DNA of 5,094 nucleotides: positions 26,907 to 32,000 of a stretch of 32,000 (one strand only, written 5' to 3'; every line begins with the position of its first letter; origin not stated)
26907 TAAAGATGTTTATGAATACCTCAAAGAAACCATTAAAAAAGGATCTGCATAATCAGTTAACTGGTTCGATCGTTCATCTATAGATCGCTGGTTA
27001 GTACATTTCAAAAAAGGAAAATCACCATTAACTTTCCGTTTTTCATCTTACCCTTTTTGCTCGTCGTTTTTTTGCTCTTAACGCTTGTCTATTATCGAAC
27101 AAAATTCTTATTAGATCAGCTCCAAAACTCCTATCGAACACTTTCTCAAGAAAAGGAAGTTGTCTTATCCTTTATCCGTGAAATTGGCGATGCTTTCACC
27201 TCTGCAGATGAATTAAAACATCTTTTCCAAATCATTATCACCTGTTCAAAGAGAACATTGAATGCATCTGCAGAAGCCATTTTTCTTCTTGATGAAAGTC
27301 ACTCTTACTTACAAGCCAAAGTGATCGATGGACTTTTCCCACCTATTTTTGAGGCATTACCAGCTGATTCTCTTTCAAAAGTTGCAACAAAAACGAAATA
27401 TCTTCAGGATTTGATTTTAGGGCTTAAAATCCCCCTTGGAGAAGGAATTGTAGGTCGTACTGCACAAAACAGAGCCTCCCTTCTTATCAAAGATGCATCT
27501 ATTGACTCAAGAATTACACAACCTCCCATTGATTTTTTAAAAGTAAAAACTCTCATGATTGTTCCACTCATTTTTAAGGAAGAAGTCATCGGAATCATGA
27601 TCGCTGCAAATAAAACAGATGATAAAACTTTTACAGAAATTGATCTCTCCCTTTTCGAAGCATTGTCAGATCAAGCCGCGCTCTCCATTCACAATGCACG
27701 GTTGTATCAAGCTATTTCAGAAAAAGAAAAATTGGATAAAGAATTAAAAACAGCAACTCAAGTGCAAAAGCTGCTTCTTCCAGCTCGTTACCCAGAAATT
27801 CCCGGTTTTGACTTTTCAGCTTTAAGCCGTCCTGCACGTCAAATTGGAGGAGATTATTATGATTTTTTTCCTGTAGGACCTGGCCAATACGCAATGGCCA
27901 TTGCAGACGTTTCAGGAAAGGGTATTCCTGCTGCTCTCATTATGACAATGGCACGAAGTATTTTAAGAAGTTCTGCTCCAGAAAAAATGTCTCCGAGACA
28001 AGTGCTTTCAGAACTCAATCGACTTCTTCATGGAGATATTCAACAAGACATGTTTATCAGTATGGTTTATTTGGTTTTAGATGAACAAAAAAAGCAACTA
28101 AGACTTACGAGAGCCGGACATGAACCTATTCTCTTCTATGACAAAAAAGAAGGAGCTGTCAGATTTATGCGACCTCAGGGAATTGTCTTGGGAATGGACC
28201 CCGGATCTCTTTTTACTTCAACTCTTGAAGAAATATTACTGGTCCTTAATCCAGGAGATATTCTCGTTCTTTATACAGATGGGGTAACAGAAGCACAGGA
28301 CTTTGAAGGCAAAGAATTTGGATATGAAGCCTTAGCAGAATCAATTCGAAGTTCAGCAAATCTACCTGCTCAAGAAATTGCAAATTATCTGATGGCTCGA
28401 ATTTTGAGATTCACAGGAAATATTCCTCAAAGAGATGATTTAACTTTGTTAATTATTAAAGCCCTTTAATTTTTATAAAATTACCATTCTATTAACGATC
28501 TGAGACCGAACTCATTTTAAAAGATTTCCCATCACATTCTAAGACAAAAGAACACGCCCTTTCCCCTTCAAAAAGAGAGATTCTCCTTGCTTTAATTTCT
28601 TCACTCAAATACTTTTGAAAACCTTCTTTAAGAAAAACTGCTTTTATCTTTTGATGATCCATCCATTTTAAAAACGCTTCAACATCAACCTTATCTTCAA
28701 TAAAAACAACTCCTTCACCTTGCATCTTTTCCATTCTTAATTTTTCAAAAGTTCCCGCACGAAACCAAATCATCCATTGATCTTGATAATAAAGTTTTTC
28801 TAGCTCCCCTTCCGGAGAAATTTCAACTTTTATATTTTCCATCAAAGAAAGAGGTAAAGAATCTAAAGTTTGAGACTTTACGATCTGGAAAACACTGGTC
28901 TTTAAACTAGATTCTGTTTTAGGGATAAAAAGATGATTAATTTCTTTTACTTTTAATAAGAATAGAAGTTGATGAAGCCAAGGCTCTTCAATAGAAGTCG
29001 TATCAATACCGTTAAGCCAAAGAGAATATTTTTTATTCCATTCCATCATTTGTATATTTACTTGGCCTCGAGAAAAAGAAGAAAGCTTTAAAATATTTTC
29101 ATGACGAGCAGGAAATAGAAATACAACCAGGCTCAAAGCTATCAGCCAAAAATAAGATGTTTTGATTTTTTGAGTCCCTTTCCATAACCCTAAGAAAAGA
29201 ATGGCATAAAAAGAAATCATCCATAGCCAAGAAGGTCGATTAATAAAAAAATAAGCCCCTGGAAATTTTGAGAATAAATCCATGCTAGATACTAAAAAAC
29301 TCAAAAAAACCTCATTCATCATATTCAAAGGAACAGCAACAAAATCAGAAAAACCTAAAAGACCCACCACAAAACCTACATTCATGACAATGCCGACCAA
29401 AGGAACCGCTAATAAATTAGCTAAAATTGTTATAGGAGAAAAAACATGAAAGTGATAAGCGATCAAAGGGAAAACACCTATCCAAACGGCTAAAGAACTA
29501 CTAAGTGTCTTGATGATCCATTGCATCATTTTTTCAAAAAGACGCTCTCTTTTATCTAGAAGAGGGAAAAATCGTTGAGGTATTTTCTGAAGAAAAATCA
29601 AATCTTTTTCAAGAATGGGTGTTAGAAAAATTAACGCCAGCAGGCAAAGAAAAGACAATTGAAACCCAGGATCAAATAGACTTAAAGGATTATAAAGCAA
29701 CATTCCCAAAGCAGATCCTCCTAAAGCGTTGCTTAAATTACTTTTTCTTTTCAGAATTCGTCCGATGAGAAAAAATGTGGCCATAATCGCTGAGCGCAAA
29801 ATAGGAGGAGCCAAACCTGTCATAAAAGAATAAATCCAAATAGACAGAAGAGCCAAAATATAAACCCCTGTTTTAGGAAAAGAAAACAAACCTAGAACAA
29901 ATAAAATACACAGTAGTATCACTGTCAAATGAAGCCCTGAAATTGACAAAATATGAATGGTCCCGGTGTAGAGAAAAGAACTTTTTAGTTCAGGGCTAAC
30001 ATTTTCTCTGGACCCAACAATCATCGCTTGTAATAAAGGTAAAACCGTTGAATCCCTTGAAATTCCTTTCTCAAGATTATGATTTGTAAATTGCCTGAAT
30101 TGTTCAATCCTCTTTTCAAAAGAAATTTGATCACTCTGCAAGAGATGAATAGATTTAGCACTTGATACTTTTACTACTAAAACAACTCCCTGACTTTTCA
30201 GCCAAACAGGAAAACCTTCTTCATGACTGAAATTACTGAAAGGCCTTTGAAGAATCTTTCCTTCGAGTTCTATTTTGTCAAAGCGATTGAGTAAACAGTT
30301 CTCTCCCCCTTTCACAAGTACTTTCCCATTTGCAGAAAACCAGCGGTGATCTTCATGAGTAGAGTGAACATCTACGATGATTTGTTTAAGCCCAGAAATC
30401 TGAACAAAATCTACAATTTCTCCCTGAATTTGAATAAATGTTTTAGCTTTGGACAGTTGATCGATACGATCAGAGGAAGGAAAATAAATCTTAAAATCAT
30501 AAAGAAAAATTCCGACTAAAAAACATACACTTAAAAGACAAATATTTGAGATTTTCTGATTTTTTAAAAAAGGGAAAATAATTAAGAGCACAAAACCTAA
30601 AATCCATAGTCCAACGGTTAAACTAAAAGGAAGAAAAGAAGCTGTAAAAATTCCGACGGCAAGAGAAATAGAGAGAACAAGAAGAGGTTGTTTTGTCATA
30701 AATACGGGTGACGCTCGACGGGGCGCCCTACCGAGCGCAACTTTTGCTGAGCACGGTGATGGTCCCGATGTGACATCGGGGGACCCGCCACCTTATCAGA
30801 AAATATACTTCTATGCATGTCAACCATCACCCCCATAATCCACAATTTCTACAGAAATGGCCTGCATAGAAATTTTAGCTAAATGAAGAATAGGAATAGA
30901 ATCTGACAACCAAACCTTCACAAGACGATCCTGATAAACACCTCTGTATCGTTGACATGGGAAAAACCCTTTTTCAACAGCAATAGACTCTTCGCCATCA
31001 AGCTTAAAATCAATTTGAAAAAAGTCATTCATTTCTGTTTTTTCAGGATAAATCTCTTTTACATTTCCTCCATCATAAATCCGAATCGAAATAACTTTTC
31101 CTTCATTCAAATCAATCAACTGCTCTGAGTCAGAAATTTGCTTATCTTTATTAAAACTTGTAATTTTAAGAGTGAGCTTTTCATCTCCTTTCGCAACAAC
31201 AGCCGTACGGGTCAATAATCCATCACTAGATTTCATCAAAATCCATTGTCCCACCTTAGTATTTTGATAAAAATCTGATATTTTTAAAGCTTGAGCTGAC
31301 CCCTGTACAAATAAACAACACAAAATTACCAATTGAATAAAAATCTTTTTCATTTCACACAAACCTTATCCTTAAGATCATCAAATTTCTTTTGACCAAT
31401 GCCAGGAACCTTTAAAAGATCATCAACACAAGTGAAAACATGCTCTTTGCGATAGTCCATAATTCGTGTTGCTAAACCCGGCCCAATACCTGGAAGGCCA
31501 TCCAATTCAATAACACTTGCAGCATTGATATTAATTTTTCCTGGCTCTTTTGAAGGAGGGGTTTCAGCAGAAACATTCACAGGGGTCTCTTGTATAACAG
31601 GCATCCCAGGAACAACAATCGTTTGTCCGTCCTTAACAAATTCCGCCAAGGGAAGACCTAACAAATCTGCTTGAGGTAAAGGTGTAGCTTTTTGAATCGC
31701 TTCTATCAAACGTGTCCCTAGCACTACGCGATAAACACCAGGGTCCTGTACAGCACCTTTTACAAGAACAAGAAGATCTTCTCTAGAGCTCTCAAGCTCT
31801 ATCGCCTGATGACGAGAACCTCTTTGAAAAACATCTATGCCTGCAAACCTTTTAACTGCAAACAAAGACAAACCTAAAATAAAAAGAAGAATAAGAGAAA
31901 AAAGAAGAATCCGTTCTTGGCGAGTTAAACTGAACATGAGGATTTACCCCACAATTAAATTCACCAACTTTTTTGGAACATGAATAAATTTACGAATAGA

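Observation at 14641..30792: A recurring class of GC-rich, fully Watson-Crick structured islands placed just after stop codons, two of which share a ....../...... hairpin module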

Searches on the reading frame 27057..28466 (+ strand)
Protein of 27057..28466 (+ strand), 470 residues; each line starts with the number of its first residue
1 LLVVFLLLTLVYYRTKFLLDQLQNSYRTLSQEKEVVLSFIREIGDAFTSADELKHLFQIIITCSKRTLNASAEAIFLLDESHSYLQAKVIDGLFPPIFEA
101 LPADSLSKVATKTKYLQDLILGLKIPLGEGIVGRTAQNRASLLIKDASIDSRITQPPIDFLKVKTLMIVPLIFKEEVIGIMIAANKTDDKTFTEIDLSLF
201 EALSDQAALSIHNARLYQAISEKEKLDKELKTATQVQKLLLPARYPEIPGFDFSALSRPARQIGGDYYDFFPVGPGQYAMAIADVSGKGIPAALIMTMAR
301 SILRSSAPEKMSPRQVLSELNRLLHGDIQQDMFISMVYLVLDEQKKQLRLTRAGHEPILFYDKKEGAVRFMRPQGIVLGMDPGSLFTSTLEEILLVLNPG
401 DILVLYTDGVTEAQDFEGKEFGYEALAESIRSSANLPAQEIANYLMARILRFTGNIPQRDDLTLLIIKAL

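Call 118: search_protein_families(library=pfam, proteins=[window:27057-28466:+], max_evalue=0.001)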
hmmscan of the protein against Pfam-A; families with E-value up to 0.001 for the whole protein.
window:27057-28466:+ (470 aa): 4 families
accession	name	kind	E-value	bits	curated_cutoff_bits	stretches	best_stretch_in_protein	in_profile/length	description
PF07228.17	SpoIIE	-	7.3e-53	179.8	25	1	275-468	2-190/192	Stage II sporulation protein E (SpoIIE)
PF13185.12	GAF_2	-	2.4e-12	47.7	28.6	1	68-212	18-136/136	GAF domain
PF01590.32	GAF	-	4e-11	44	22.4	1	56-211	5-133/133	GAF domain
PF13492.12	GAF_3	-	1.8e-10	41.8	27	1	159-213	76-129/129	GAF domain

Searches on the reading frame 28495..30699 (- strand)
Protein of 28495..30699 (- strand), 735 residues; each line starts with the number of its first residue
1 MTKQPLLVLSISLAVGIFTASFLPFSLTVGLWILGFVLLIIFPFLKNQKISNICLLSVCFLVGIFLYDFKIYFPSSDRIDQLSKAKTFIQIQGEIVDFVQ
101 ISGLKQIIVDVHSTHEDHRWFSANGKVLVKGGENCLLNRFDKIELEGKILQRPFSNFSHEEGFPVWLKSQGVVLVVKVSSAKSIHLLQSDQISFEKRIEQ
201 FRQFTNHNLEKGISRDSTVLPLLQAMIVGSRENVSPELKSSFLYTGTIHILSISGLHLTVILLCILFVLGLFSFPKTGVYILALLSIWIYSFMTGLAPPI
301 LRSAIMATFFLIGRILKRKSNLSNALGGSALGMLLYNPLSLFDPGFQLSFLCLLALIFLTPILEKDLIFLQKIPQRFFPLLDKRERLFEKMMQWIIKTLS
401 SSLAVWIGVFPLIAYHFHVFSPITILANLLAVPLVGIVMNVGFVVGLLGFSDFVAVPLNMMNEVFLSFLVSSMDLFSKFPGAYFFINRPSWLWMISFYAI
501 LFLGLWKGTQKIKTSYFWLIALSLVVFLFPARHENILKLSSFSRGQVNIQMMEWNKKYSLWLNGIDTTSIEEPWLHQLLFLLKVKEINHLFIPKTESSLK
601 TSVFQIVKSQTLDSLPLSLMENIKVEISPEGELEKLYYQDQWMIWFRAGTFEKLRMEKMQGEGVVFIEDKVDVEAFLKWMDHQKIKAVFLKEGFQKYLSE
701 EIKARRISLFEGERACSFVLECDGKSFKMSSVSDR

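Call 15: search_protein_families(library=pfam, proteins=[window:28495-30699:-])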
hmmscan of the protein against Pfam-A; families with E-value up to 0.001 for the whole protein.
window:28495-30699:- (735 aa): 2 families
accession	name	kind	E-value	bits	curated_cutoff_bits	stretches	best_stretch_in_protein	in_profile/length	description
PF03772.21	Competence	-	6.4e-58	196.7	23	1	226-506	1-265/270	Competence protein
PF13567.11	DUF4131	-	4.4e-08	33.4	31.6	1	26-182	4-163/165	Domain of unknown function (DUF4131)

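Call 36: find_encoding_contigs(protein=window:28495-30699:-, flank=10000, max_places=6)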
Protein window:28495-30699:- (735 aa): 1 contig read that carries it; 1 place shown.
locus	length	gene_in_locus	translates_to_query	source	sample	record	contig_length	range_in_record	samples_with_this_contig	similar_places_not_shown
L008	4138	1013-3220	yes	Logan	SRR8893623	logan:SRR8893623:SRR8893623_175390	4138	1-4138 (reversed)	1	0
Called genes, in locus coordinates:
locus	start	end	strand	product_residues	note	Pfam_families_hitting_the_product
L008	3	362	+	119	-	?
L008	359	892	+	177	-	-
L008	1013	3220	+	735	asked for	PF13567:DUF4131, PF03772:Competence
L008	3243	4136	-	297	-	?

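Call 53: find_homologous_proteins(query=window:28495-30699:-, max_evalue=1e-50)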
Query window:28495-30699:- (735 aa): 14 proteins with E <= 1e-50 among 8000 candidates.
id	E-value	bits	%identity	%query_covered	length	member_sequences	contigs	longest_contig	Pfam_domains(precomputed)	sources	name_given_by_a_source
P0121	0.0e+0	1623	100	100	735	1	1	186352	PF13567.12,PF03772.22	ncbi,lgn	-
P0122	4.7e-230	784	50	99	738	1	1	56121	PF13567.12,PF03772.22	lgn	-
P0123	7.7e-174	598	43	98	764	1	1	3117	PF13567.12,PF03772.22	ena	-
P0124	2.7e-145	504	40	99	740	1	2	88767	PF13567.12,PF03772.22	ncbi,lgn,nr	ncbi:MAG: ComEC/Rec2 family competence protein [Chlamydiae bacterium]|nr:ComEC/Rec2 family competenc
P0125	1.9e-138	481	38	98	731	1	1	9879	PF13567.12,PF03772.22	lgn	-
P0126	1.7e-133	465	37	100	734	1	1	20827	PF13567.12,PF03772.22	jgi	-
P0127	4.4e-53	199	30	76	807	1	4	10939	PF13567.12,PF03772.22,PF00753.34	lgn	-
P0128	9.5e-53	198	36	50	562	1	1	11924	PF13567.12,PF03772.22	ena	-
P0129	1.0e-52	198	35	50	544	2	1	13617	PF13567.12,PF03772.22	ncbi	-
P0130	2.8e-52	196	32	68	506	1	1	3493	PF13567.12,PF03772.22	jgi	-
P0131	2.7e-51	193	30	68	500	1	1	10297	PF13567.12,PF03772.22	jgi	jgi:competence protein ComEC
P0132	2.8e-51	193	34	53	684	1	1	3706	PF13567.12,PF03772.22,PF00753.34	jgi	jgi:competence protein ComEC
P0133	8.0e-51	192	31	67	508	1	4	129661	PF13567.12,PF03772.22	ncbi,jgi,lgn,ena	-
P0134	9.8e-51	191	30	67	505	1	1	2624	PF13567.12,PF03772.22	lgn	-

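Call 89: find_encoding_contigs(protein=P0122, flank=10000, max_places=2)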
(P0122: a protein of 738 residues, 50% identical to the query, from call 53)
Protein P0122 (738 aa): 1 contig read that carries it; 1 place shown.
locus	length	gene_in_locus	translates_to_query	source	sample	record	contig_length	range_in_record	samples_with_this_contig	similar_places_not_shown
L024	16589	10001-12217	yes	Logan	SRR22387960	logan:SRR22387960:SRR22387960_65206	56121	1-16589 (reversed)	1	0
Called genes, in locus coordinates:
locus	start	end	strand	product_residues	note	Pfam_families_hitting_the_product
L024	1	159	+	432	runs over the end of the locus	PF25145:NfeD1b_N, PF24961:NfeD_membrane, PF01957:NfeD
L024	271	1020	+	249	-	PF01145:Band_7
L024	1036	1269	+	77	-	PF01037:AsnC_trans_reg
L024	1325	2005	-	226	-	PF00702:Hydrolase, PF13419:HAD_2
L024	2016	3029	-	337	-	PF18306:LDcluster4, PF03641:Lysine_decarbox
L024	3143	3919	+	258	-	PF25084:LbH_EIF2B (faint), PF25087:GMPPB_C (faint), PF00132:Hexapep, PF13720:Acetyltransf_11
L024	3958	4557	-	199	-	PF00702:Hydrolase, PF13419:HAD_2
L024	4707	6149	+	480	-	PF01875:Memo, PF01871:AMMECR1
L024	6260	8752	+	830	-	PF00133:tRNA-synt_1, PF01406:tRNA-synt_1e (faint), PF09334:tRNA-synt_1g, PF13603:tRNA-synt_1_2, PF00133:tRNA-synt_1, PF09334:tRNA-synt_1g (weak), PF08264:Anticodon_1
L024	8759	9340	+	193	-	PF10531:SLBB (weak), PF00633:HHH (weak), PF06514:PsbU (weak), PF12836:HHH_3, PF14520:HHH_5 (faint)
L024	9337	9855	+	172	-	-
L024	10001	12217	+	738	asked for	PF13567:DUF4131, PF03772:Competence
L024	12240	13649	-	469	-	PF01590:GAF, PF13185:GAF_2, PF13492:GAF_3, PF07228:SpoIIE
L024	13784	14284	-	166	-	PF13466:STAS_2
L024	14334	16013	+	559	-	-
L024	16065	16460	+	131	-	-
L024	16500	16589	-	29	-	?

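Call 105: find_encoding_contigs(protein=P0124, flank=10000, max_places=3)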
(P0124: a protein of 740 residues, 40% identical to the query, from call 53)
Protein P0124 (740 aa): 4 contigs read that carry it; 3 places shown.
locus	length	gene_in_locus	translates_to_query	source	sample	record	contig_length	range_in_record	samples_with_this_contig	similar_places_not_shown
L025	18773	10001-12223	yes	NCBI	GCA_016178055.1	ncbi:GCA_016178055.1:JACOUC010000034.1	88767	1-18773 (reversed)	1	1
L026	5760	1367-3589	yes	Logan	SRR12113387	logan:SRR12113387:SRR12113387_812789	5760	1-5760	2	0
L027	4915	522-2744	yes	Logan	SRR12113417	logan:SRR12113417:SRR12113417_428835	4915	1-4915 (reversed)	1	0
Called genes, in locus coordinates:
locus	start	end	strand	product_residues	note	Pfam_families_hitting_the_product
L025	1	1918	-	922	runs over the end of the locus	PF10091:Glycoamylase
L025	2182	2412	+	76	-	-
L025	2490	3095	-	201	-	PF00702:Hydrolase, PF13419:HAD_2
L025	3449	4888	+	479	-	PF01875:Memo, PF01871:AMMECR1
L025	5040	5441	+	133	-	-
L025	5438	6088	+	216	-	PF08843:AbiEii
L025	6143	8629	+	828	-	PF00133:tRNA-synt_1, PF01406:tRNA-synt_1e (faint), PF09334:tRNA-synt_1g, PF13603:tRNA-synt_1_2, PF00133:tRNA-synt_1, PF09334:tRNA-synt_1g (weak), PF08264:Anticodon_1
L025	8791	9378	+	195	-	PF10531:SLBB (weak), PF06514:PsbU (weak), PF14520:HHH_5 (faint), PF00633:HHH (faint), PF12836:HHH_3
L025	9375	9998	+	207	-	-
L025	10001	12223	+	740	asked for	PF13567:DUF4131, PF03772:Competence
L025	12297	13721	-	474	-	PF01590:GAF, PF13185:GAF_2, PF13492:GAF_3 (weak), PF07228:SpoIIE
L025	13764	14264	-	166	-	PF01740:STAS (weak), PF13466:STAS_2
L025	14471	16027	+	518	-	-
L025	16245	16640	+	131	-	-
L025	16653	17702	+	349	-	PF00933:Glyco_hydro_3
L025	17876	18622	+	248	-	PF23023:Anti-Pycsar_Apyc1, PF00753:Lactamase_B, PF12706:Lactamase_B_2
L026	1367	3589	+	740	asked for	PF13567:DUF4131, PF03772:Competence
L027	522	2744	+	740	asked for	PF13567:DUF4131, PF03772:Competence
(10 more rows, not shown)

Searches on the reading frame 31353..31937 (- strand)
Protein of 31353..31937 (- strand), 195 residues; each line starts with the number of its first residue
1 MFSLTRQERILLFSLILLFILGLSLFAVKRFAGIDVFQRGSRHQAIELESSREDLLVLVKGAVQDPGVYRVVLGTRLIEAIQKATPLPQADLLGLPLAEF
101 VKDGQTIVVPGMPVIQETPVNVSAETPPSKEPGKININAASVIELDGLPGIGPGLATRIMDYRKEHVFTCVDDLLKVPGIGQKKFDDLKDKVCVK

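Call 34: find_encoding_contigs(protein=window:31353-31937:-, flank=10000, max_places=4)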
Protein window:31353-31937:- (195 aa): no gene with exactly this product is on record in the collection.

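Call 118: search_protein_families(library=pfam, proteins=[window:31353-31937:-], max_evalue=0.001)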
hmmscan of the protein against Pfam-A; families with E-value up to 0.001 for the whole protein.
window:31353-31937:- (195 aa): 5 families
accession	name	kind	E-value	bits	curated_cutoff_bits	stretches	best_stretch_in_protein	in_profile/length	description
PF12836.13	HHH_3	-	3.5e-17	62.7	27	1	134-192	5-64/65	Helix-hairpin-helix motif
PF00633.29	HHH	-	1.3e-11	44.2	24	1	136-162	4-30/30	Helix-hairpin-helix motif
PF14520.12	HHH_5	-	1.4e-05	25.9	27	1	143-189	2-52/57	Helix-hairpin-helix domain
PF10531.15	SLBB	-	2.3e-05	24.6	27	1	57-84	2-29/55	SLBB domain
PF06514.17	PsbU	-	0.00028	21.3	24.5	1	132-188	12-65/93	Photosystem II 12 kDa extrinsic protein (PsbU)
